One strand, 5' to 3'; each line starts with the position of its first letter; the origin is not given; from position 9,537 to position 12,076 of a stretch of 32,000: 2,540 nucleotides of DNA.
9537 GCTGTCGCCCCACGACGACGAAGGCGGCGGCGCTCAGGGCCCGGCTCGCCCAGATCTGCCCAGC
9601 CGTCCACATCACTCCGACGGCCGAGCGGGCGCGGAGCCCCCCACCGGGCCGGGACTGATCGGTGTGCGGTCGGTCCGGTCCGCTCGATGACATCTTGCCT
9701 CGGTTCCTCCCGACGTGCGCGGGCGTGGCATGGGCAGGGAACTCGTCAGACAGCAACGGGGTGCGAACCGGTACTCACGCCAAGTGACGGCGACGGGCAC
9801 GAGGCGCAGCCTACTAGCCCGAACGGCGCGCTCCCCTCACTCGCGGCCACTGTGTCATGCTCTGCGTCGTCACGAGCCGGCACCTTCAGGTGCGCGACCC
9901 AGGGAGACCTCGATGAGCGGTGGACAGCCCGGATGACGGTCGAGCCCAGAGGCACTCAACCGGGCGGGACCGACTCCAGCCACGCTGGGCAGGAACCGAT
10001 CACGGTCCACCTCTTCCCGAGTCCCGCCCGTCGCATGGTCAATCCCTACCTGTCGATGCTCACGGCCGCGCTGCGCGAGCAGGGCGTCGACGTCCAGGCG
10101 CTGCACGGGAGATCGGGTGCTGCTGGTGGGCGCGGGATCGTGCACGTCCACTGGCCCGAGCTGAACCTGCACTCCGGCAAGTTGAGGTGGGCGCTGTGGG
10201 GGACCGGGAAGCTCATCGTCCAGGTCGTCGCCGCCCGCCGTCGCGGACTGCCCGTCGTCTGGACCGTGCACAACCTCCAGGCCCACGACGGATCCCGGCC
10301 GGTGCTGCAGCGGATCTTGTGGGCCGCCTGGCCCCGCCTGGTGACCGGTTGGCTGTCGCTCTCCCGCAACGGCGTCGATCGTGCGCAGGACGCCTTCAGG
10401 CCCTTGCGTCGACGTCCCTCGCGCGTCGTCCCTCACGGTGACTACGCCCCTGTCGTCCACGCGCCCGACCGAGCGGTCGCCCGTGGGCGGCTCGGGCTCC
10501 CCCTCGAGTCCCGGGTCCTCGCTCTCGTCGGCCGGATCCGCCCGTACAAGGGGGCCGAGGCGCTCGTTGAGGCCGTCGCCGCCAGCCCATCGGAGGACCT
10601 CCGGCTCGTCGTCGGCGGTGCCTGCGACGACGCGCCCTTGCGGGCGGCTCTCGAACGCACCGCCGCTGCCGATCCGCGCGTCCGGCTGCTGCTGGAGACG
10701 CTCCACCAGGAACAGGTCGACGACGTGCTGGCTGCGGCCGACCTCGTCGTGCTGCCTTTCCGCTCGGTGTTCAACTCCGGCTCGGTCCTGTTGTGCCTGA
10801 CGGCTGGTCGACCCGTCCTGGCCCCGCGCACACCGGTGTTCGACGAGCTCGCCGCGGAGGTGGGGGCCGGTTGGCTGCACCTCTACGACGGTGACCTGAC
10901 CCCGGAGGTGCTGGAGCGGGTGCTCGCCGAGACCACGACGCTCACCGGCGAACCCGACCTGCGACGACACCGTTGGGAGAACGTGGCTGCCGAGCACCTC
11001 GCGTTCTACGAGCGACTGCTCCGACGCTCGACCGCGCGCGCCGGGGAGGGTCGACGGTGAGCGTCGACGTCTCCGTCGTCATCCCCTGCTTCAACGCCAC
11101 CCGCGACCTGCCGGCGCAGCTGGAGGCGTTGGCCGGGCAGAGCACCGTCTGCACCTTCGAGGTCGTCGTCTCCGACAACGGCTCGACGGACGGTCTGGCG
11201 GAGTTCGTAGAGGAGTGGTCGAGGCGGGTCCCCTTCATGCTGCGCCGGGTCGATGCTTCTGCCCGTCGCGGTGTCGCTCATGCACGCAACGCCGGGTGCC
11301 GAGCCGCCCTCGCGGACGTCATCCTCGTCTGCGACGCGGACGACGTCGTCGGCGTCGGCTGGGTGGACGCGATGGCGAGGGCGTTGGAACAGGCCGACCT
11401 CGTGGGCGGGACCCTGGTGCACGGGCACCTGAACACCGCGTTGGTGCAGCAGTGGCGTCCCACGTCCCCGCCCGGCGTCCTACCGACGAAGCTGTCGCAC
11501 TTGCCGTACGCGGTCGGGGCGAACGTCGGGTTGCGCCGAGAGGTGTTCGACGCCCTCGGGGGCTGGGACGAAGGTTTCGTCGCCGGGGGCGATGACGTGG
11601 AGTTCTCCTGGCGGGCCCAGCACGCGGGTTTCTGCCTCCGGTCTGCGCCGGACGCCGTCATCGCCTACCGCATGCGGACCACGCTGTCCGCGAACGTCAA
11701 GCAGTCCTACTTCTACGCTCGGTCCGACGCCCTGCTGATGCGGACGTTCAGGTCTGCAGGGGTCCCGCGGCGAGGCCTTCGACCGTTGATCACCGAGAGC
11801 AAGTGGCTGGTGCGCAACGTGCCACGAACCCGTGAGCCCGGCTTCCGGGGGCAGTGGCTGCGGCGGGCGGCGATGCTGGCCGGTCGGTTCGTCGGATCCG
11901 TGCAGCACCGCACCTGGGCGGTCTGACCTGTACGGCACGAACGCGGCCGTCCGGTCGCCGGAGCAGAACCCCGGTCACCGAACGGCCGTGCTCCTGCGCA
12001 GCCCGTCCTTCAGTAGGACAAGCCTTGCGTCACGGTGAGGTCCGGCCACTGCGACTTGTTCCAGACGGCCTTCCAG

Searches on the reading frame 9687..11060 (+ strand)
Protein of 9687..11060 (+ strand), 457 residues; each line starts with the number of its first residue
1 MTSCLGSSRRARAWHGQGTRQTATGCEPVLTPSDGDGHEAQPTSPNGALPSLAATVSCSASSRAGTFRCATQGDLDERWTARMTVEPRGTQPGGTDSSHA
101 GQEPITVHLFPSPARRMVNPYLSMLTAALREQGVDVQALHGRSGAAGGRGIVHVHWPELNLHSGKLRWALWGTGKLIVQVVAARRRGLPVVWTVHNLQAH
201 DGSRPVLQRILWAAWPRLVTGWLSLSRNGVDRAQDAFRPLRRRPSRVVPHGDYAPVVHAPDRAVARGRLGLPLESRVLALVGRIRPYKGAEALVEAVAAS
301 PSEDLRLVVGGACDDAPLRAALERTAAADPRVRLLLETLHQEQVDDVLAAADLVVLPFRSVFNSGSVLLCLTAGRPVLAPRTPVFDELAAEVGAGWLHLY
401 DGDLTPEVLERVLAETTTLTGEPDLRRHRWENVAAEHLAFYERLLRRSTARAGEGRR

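Call 16: search_protein_families(library=pfam, proteins=[window:9687-11060:+], max_evalue=0.001)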
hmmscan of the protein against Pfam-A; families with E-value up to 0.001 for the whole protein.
window:9687-11060:+ (457 aa): 3 families
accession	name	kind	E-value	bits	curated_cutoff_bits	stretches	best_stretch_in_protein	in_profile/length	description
PF13692.12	Glyco_trans_1_4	-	2.7e-10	41.1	27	1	276-395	2-121/142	Glycosyl transferases group 1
PF00534.26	Glycos_transf_1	-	4.5e-08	33.3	26.4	1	265-397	5-139/172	Glycosyl transferases group 1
PF13439.12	Glyco_transf_4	-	0.00029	21.3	28.5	0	178-251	86-165/170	Glycosyltransferase Family 4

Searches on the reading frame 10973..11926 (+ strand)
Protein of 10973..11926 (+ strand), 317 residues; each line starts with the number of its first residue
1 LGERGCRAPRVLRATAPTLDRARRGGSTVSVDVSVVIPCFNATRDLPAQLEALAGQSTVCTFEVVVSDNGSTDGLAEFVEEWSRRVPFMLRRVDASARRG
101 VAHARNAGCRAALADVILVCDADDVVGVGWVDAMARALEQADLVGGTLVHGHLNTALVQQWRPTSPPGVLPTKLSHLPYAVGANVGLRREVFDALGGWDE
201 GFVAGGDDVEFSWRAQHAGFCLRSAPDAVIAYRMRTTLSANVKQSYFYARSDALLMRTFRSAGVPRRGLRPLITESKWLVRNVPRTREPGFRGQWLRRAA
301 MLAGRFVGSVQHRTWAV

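Call 16: search_protein_families(library=pfam, proteins=[window:10973-11926:+], max_evalue=0.001)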
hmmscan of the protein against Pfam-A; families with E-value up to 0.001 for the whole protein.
window:10973-11926:+ (317 aa): 5 families
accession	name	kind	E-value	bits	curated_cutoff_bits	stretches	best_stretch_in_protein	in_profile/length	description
PF00535.33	Glycos_transf_2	-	8.9e-24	84.7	23.3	1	34-195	1-167/168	Glycosyl transferase family 2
PF13641.12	Glyco_tranf_2_3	-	3.7e-17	63.5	27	1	33-244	3-223/230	Glycosyltransferase like family 2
PF10111.15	Glyco_tranf_2_2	-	4.9e-08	33.2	27.3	1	35-136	2-104/276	Glycosyltransferase like family 2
PF13632.12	Glyco_trans_2_3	-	9.6e-08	32.5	27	1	181-275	73-166/198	Glycosyl transferase family group 2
PF13506.12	Glyco_transf_21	-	0.00017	21.6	21.7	1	107-230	24-152/174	Glycosyl transferase family 21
